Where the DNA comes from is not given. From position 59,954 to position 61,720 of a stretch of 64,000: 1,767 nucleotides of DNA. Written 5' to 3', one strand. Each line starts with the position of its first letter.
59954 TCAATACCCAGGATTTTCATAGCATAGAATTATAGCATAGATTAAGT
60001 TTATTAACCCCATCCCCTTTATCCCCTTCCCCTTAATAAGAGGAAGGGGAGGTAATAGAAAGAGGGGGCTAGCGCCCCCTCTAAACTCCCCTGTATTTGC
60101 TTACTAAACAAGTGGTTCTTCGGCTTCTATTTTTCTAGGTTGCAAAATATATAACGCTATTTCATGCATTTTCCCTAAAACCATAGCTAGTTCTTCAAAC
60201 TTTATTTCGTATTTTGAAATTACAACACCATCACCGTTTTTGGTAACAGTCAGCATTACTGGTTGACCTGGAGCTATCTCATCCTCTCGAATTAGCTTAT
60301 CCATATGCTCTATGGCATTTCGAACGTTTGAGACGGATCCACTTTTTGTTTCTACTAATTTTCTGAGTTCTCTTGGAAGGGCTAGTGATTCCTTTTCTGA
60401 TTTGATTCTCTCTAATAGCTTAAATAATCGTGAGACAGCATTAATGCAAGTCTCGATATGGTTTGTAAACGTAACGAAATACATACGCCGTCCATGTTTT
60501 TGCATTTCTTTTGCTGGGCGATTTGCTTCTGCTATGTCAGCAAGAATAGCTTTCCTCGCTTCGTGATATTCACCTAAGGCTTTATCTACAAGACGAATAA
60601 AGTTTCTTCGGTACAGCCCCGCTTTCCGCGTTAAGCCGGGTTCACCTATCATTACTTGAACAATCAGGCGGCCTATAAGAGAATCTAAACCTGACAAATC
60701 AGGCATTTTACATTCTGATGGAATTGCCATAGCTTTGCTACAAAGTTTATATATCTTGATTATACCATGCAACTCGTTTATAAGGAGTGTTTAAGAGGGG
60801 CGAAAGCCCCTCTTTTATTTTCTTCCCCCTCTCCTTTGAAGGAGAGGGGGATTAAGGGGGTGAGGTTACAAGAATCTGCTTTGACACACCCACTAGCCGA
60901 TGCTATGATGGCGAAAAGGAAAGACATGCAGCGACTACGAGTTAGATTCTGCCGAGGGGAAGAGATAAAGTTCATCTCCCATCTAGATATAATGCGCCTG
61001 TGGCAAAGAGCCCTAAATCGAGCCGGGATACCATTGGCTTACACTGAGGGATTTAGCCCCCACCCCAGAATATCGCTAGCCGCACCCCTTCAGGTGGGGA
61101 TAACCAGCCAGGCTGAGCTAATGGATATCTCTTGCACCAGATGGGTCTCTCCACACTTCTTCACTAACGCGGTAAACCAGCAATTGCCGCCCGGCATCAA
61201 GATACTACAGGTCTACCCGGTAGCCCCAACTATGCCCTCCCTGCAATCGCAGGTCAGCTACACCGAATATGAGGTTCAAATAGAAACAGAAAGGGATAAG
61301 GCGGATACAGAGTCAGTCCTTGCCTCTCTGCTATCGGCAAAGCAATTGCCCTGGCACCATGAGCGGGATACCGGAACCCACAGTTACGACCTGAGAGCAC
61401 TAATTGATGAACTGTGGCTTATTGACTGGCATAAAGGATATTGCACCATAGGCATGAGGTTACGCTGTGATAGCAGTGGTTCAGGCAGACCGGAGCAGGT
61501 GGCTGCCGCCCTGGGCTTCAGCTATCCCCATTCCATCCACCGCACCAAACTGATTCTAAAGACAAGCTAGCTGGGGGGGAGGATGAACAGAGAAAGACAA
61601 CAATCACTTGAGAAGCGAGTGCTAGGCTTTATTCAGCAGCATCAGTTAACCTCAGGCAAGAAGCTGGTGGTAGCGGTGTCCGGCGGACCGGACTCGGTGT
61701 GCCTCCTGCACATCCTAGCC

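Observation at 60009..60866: Single-gene low-GC cassette bracketed by inverted copies of a double-hairpin repeat, encoding an orphan protein with an RNxxxH (HEPN-like) motif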

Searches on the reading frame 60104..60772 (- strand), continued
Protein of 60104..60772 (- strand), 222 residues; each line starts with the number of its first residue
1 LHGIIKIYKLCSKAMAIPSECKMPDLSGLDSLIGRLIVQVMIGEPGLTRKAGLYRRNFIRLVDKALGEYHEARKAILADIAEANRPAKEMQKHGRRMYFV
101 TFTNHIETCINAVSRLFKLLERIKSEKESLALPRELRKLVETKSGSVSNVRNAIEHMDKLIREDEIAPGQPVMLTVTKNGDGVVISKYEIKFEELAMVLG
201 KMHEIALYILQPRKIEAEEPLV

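Call 87: search_protein_families(library=pfam, proteins=[P0205, P0237, P0252, P0261, P0264, P0240, P0245, P0256], max_evalue=10)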
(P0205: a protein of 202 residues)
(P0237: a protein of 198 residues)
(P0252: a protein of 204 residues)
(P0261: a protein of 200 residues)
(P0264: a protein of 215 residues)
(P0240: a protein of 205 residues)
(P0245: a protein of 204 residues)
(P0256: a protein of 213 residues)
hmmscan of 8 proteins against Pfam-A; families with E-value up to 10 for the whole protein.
P0205 (202 aa): 4 families
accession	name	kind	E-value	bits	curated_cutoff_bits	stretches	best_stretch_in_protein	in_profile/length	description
PF01895.24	PhoU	-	0.066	14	23.5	1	117-168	7-58/89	PhoU domain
PF01544.23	CorA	-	0.082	12.7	27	1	38-141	105-209/292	CorA-like Mg2+ transporter protein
PF17447.7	YkpC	-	0.31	11.3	27.7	1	168-181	16-29/42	Uncharacterized YkpC-like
PF09763.15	Sec3_CC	-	1.5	9.1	27.1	1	49-75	47-73/133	Exocyst complex component Sec3, coiled-coil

P0237 (198 aa): 1 family
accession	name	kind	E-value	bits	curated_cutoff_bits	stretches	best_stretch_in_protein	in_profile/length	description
PF21242.3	ECT2_PH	-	0.18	12.4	27.6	1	55-88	6-39/126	ECT2, PH domain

P0252 (204 aa): 0 families

P0261 (200 aa): 0 families

P0264 (215 aa): 0 families

P0240 (205 aa): 8 families
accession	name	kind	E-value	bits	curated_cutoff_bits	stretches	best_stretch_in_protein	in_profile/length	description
PF17097.10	Kre28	-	0.0055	16.2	27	1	32-118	113-201/365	Spindle pole body component Kre28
PF08580.15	KAR9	-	0.019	14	24.3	1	91-152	235-296/683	Yeast cortical protein KAR9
PF23854.1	DUF7217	-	0.042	14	29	1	29-78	151-200/238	Domain of unknown function (DUF7217)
PF24611.2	Spectrin_Anc-1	-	0.13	12.9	33.2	1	98-147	7-55/115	Nuclear anchorage protein 1, spectrin-like repeat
PF02561.19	FliS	-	0.18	12.5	26.7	1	43-106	16-80/115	Flagellar protein FliS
PF25464.1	DUF7900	-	0.21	12.6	27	1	91-152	18-79/97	Domain of unknown function (DUF7900)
PF07904.18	Eaf7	-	0.36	11.7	22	1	99-141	25-67/97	Chromatin modification-related protein EAF7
PF01544.23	CorA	-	0.85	9.3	27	1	42-145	109-209/292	CorA-like Mg2+ transporter protein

P0245 (204 aa): 1 family
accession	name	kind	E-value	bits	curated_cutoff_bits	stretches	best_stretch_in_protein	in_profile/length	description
PF04218.19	CENP-B_N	-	0.034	14.2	21.2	1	49-79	3-34/53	CENP-B N-terminal DNA-binding domain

P0256 (213 aa): 1 family
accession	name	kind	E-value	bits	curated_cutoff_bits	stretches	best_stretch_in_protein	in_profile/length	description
PF12889.12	DUF3829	-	0.2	11.7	26.8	1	43-146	10-100/285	Protein of unknown function (DUF3829)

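Call 88: search_protein_families(library=padloc, proteins=[P0205, P0237, P0252, P0261, P0264, P0240, P0245, P0256], max_evalue=10)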
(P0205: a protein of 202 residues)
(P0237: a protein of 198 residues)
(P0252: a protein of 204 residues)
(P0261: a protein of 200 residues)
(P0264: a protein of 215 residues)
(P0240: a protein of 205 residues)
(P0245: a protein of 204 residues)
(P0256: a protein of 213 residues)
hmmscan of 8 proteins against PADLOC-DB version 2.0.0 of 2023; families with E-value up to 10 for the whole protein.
P0205 (202 aa): 0 families

P0237 (198 aa): 0 families

P0252 (204 aa): 0 families

P0261 (200 aa): 0 families

P0264 (215 aa): 1 family
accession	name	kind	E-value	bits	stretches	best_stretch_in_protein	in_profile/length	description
PDLC01750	Cas2b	-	0.018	13.5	1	131-156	19-44/86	-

P0240 (205 aa): 0 families

P0245 (204 aa): 0 families

P0256 (213 aa): 0 families

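Call 90: fold_search(model_id=the predicted structure, library=viral)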
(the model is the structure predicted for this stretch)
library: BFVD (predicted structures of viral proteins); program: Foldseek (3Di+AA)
matches with E <= 10: 186; with E <= 0.001: 0
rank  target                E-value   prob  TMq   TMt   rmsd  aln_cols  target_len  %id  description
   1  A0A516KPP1            5.4e-02  0.96  0.41  0.49  12.0       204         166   12  (no name in the UniProt tables at hand)
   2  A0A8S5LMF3            2.0e-01  0.11  0.17  0.07  19.1       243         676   12  Uncharacterized protein [Podoviridae sp. ctiuS14]
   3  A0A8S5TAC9            5.9e-01  0.15  0.23  0.17  10.2       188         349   10  DUF4236 domain-containing protein [Siphoviridae sp. ctGz830]
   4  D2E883                7.2e-01  0.07  0.16  0.18  16.5       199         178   10  (no name in the UniProt tables at hand)
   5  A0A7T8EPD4            8.0e-01  0.09  0.19  0.19  22.0       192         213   10  Uncharacterized protein [Erwinia phage pEa_SNUABM_5]
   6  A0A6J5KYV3            8.9e-01  0.15  0.23  0.13  20.6       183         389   12  Uncharacterized protein [uncultured Caudovirales phage]
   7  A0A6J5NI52            9.3e-01  0.14  0.19  0.23  14.2       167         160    6  Uncharacterized protein [uncultured Caudovirales phage]
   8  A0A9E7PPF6            9.8e-01  0.44  0.34  0.16  10.4       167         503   10  Uncharacterized protein [Largemouth bass virus]
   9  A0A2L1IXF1            1.0e+00  0.09  0.22  0.25  16.9       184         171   14  Uncharacterized protein [Gordonia phage Flapper]
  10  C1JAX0                1.1e+00  0.05  0.17  0.13  19.3       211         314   10  (no name in the UniProt tables at hand)
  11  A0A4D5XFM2            1.3e+00  0.25  0.32  0.35   8.7       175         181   11  Uncharacterized protein [Pithovirus LCDPAC01]
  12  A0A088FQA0            1.4e+00  0.15  0.30  0.28  14.4       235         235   10  (no name in the UniProt tables at hand)
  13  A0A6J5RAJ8            1.4e+00  0.04  0.13  0.17  21.4       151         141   12  Lipoprotein [uncultured Caudovirales phage]
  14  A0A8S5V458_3          1.5e+00  0.23  0.32  0.08   7.4       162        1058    7  PolyVal ADP-Ribosyltransferase [Myoviridae sp. ct8iP21]
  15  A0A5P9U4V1            1.6e+00  0.25  0.33  0.39   8.9       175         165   10  (no name in the UniProt tables at hand)
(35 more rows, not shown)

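Call 92: list_cluster_members(proteins=[P0001, P0025, P0099, P0116, P0057, P0038])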
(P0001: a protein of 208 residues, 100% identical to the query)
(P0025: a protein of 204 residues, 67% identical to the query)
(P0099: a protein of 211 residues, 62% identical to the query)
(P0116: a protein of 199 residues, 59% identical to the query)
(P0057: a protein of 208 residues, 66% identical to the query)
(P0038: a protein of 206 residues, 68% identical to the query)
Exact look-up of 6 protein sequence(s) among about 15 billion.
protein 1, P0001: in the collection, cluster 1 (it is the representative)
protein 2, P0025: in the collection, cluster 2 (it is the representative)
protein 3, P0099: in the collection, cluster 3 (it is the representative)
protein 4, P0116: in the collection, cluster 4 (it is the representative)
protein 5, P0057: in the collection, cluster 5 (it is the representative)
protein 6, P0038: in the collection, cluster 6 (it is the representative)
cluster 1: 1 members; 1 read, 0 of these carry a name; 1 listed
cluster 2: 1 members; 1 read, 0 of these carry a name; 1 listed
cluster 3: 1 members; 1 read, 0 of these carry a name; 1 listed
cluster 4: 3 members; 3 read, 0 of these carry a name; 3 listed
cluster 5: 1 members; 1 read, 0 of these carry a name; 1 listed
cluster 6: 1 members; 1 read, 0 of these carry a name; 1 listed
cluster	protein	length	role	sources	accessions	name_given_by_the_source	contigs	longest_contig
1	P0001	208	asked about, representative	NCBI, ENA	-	-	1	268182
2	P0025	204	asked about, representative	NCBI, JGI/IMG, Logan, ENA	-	-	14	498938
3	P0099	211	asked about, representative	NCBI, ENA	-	-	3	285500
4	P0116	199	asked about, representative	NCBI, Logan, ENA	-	-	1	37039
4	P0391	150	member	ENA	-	-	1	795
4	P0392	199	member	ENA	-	-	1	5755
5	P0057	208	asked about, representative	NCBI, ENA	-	-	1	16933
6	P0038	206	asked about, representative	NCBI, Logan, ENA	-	-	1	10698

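Call 100: search_protein_families(library=pfam, proteins=[L003:5087-5938:+, L022:4893-5867:+, L001:5384-5734:+, L026:6757-7272:+, L020:4764-5276:-, L070:1767-2150:-, L006:6808-7020:+, L006:7110-7415:+], max_evalue=0.1)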
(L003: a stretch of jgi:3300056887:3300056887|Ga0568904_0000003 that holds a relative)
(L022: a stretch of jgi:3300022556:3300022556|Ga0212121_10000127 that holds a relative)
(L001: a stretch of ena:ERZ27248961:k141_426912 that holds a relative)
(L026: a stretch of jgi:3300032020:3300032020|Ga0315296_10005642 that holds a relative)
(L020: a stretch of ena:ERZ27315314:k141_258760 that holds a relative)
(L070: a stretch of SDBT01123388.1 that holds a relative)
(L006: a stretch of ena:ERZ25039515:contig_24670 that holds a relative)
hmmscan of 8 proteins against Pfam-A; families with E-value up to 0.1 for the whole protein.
L003:5087-5938:+ (283 aa): 1 family
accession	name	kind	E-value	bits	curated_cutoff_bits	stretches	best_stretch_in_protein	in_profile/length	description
PF18863.6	AbiJ_NTD4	-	2.7e-35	122.5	34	1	3-156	2-151/152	AbiJ N-terminal domain 4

L022:4893-5867:+ (324 aa): 1 family
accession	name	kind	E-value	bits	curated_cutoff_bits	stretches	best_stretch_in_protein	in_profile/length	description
PF12686.12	DUF3800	-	9.8e-05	23.5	21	1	3-260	1-149/149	Protein of unknown function (DUF3800)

L001:5384-5734:+ (116 aa): 1 family
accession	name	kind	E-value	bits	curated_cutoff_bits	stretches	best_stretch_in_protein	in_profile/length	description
PF14126.11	DUF4293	-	0.091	13.4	27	0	80-101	72-93/153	Domain of unknown function (DUF4293)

L026:6757-7272:+ (171 aa): 3 families
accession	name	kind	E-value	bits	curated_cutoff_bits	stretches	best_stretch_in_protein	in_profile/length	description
PF10101.14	DUF2339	-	0.02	14.1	33.6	1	23-136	163-268/659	Predicted membrane protein (DUF2339)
PF13346.12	ABC2_membrane_5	-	0.038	14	25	1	22-131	88-194/205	ABC-2 family transporter protein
PF02632.19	BioY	-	0.057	13.8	25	1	25-93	57-120/140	BioY family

L020:4764-5276:- (170 aa): 0 families

L070:1767-2150:- (127 aa): 1 family
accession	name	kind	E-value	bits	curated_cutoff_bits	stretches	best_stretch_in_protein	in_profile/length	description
PF11119.13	DUF2633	-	0.0063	16.8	25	1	92-118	2-28/43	Protein of unknown function (DUF2633)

L006:6808-7020:+ (70 aa): 2 families
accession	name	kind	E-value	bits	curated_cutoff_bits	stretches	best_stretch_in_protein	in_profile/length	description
PF14256.11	YwiC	-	0.013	16.2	25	1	3-61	52-110/126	YwiC-like protein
PF11239.13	DUF3040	-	0.077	13.7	24.7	0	3-41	42-80/84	Protein of unknown function (DUF3040)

L006:7110-7415:+ (101 aa): 0 families

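Call 108: find_related_loci(query=A3, collection=viral_contigs, flank=5000)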
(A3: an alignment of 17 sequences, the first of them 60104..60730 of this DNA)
Query A3 (208 aa) in viral_contigs; peptide patterns used: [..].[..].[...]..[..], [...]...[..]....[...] (x = any residue, [..] = any of these).
15 stretches matched a pattern, but none encodes a relative of the query by tblastn (E <= 1e-3).

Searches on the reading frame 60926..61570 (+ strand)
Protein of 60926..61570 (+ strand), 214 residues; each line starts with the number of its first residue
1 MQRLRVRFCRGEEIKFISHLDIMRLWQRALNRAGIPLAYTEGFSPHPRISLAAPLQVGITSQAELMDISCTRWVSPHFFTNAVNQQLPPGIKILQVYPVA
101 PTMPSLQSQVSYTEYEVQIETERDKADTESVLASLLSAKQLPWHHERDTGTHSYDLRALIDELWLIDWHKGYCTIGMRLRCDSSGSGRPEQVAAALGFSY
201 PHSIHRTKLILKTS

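Call 16: search_protein_families(library=pfam, proteins=[window:60926-61570:+], max_evalue=1)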
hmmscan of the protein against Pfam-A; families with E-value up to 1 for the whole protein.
window:60926-61570:+ (214 aa): 1 family
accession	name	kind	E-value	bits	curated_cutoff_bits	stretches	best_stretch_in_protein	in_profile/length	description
PF10105.14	DUF2344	-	3.2e-50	170.9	23.8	1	3-189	1-176/176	Uncharacterized protein conserved in bacteria (DUF2344)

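Call 75: find_homologous_proteins(query=window:60926-61570:+, max_evalue=1e-40)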
Query window:60926-61570:+ (214 aa): 4547 proteins with E <= 1e-40 among 4926 candidates; the best 120 are listed.
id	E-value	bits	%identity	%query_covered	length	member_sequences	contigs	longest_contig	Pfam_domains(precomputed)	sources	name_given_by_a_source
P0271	8.9e-126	435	89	100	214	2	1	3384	PF10105.15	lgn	-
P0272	4.2e-125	433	89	100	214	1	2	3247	PF10105.15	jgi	jgi:radical SAM-linked protein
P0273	4.3e-125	433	89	100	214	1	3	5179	PF10105.15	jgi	jgi:radical SAM-linked protein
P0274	1.9e-124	431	89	100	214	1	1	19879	PF10105.15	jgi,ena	-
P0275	3.2e-124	430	88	100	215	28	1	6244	PF10105.15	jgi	jgi:radical SAM-linked protein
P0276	1.1e-123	429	87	100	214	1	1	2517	PF10105.15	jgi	jgi:radical SAM-linked protein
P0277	2.0e-123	428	88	100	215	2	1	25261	PF10105.15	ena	-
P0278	2.1e-123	428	87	100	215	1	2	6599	PF10105.15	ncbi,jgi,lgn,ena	-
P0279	2.5e-123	427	87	100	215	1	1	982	PF10105.15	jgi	jgi:radical SAM-linked protein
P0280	3.8e-123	427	89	100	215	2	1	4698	PF10105.15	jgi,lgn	jgi:radical SAM-linked protein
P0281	7.7e-123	426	86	100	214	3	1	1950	PF10105.15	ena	-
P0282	1.2e-122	425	85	100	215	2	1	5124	PF10105.15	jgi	jgi:radical SAM-linked protein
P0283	1.4e-122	425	85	100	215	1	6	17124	PF10105.15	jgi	-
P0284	2.7e-122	424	87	100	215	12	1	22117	PF10105.15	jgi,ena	-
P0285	4.4e-122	423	84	100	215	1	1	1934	PF10105.15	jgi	-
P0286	5.4e-122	423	86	100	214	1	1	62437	PF10105.15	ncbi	-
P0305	7.0e-119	413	85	100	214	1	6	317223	PF10105.15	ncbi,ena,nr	ncbi:MAG: TIGR03936 family radical SAM-associated protein [Dehalococcoidales bacterium]|nr:TIGR03936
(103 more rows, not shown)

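Call 76: find_encoding_contigs(protein=P0274, flank=4000, max_places=2)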
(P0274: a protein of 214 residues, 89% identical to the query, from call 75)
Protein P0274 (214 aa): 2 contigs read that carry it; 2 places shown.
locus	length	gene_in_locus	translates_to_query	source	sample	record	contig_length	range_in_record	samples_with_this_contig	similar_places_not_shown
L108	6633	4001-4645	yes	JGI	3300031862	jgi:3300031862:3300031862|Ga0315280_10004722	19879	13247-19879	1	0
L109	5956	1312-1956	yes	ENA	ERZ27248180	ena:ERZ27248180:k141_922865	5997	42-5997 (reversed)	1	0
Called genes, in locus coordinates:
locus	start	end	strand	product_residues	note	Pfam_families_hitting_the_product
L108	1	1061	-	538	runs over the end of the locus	PF00118:Cpn60_TCP1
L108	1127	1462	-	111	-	PF00166:Cpn10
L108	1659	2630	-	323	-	PF00814:TsaD, PF22521:HypF_C_2 (weak)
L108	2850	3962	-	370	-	-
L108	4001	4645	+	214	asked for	PF10105:DUF2344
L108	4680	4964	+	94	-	PF01171:ATP_bind_3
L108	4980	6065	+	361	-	PF01171:ATP_bind_3, PF11734:TilS_C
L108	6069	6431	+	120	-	PF13298:LigD_N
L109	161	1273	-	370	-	-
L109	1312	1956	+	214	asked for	PF10105:DUF2344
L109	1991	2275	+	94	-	PF01171:ATP_bind_3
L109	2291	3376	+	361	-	PF01171:ATP_bind_3, PF11734:TilS_C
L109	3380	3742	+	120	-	PF13298:LigD_N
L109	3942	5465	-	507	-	PF00857:Isochorismatase, PF02749:QRPTase_N, PF01729:QRPTase_C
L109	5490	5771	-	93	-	-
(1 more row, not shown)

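Call 77: find_encoding_contigs(protein=P0277, flank=4000, max_places=2)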
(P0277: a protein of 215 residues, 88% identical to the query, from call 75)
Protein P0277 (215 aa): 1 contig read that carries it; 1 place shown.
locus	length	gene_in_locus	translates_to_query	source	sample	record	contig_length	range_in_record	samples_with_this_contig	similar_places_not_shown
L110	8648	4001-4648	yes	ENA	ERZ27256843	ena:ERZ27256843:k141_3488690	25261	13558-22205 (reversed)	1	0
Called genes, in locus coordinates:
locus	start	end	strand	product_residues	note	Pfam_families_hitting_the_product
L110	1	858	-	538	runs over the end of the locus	PF00118:Cpn60_TCP1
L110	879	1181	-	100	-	PF00166:Cpn10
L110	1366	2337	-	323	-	PF00814:TsaD, PF22521:HypF_C_2 (weak)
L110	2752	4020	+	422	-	PF01595:CNNM, PF00571:CBS, PF03471:CorC_HlyC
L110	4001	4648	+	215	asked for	PF10105:DUF2344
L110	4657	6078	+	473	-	PF01171:ATP_bind_3, PF11734:TilS_C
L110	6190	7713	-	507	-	PF00857:Isochorismatase, PF02749:QRPTase_N, PF01729:QRPTase_C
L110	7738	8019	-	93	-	-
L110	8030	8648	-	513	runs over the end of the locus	PF02142:MGS, PF01808:AICARFT_IMPCHas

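Call 78: find_encoding_contigs(protein=P0286, flank=4000, max_places=2)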
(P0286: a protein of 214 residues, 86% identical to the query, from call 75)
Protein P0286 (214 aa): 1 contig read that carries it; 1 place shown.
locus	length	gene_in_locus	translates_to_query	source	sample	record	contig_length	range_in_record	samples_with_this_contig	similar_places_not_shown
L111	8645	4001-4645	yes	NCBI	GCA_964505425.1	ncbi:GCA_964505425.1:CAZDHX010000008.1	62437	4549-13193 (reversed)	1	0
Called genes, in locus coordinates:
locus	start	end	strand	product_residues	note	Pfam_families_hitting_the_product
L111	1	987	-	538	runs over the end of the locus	PF00118:Cpn60_TCP1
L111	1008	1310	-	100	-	PF00166:Cpn10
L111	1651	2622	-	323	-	PF02543:Carbam_trans_N (faint), PF00814:TsaD, PF22521:HypF_C_2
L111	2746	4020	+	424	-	PF01595:CNNM, PF00571:CBS, PF03471:CorC_HlyC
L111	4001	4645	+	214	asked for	PF10105:DUF2344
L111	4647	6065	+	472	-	PF01171:ATP_bind_3, PF11734:TilS_C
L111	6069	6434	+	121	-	PF13298:LigD_N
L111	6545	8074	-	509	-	PF00857:Isochorismatase, PF02749:QRPTase_N, PF01729:QRPTase_C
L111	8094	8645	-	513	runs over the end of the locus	PF02142:MGS, PF01808:AICARFT_IMPCHas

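Call 100: search_protein_families(library=pfam, proteins=[L108:2850-3962:-], max_evalue=0.1)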
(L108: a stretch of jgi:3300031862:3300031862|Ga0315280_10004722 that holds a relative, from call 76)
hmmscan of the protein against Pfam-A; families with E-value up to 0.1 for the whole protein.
L108:2850-3962:- (370 aa): 1 family
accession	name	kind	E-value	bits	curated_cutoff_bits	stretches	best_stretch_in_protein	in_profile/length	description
PF02265.22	S1-P1_nuclease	-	0.0017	18.7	29.5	1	194-346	105-235/258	S1/P1 Nuclease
